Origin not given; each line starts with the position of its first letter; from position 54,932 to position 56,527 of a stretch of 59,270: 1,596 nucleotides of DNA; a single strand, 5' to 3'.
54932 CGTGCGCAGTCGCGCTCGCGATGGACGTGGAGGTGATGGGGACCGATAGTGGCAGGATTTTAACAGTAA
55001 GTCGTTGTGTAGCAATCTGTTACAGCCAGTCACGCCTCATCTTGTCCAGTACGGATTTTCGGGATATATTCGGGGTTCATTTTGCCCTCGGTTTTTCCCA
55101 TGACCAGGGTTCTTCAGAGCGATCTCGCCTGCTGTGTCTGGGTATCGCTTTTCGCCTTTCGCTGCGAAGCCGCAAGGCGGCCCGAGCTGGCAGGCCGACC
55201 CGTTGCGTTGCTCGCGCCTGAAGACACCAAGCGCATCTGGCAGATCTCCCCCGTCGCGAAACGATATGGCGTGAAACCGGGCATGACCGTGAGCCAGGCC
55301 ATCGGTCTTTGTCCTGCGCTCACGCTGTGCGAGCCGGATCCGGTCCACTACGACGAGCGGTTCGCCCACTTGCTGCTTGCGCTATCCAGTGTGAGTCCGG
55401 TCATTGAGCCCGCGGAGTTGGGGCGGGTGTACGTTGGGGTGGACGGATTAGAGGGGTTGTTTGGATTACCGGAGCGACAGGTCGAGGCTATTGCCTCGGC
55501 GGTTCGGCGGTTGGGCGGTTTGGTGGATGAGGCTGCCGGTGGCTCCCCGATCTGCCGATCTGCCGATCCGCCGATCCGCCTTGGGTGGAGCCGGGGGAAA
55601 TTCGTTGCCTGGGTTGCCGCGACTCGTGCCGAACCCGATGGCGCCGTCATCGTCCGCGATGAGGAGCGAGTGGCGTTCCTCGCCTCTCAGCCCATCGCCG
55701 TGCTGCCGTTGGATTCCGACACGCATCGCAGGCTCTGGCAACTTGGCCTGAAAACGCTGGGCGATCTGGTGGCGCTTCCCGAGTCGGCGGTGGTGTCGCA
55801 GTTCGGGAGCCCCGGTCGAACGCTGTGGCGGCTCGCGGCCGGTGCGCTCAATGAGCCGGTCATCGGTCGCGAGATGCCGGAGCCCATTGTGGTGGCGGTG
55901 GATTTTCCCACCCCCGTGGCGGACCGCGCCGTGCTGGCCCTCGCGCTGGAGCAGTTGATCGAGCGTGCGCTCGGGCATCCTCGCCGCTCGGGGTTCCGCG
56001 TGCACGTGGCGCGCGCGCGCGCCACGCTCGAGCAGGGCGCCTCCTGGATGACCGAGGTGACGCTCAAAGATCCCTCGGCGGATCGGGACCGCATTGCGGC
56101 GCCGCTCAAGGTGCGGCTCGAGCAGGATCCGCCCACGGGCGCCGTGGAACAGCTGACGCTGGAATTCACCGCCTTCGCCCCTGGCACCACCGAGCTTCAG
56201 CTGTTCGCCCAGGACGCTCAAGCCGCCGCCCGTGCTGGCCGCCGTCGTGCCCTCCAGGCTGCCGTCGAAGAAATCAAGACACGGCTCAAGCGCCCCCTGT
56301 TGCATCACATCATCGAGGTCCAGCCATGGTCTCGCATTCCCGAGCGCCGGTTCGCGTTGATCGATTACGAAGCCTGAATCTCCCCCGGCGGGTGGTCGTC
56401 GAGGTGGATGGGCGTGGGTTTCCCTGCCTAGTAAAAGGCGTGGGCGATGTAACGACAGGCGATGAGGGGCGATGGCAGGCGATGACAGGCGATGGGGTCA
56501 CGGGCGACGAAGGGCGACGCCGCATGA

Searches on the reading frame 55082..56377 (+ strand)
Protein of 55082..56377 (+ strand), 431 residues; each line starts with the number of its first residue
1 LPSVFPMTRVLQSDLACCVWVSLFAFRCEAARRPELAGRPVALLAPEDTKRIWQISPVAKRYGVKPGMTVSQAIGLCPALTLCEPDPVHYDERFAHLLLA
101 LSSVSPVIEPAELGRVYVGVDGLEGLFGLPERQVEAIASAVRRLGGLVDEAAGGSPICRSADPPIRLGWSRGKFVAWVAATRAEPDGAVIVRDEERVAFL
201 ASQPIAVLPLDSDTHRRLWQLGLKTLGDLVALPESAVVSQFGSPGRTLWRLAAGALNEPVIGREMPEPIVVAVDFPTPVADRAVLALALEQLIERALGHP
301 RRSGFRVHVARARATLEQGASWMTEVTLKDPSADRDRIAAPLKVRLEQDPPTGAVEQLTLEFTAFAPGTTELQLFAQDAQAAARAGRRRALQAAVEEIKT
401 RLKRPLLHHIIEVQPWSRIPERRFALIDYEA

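Call 8: search_protein_families(library=ncbifam, proteins=[window:55082-56377:+], max_evalue=0.01)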
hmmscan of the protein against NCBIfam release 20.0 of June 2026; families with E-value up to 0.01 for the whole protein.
window:55082-56377:+ (431 aa): 10 families
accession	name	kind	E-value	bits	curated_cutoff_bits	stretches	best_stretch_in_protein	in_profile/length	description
NF002882.0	PRK03348.1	equivalog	1.1e-26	93.6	389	1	27-392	18-370/461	DNA polymerase IV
NF003015.0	PRK03858.1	subfamily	3e-24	85.8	367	1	28-402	21-375/399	DNA polymerase IV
NF002751.0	PRK02794.1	equivalog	9.8e-22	77.4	371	1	33-400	57-405/425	DNA polymerase IV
NF002677.0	PRK02406.1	equivalog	1.5e-21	76.9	256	1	28-296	20-274/357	DNA polymerase IV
NF002848.0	PRK03103.1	subfamily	1.5e-20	73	381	1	26-404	16-383/410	DNA polymerase IV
NF002883.0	PRK03352.1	equivalog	1.2e-14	54.3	330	1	24-340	15-317/347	DNA polymerase IV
NF002492.0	PRK01810.1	equivalog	4e-14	52.2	399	1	24-267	20-249/412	DNA polymerase IV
NF010731.0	PRK14133.1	equivalog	7.2e-10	38.6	362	1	27-250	16-221/352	DNA polymerase IV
NF002292.0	PRK01216.1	equivalog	2.3e-07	30.2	339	1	166-293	141-269/351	DNA polymerase IV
NF002955.0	PRK03609.1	subfamily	0.0038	16.2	431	1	21-122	7-109/422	translesion error-prone DNA polymerase V subunit UmuC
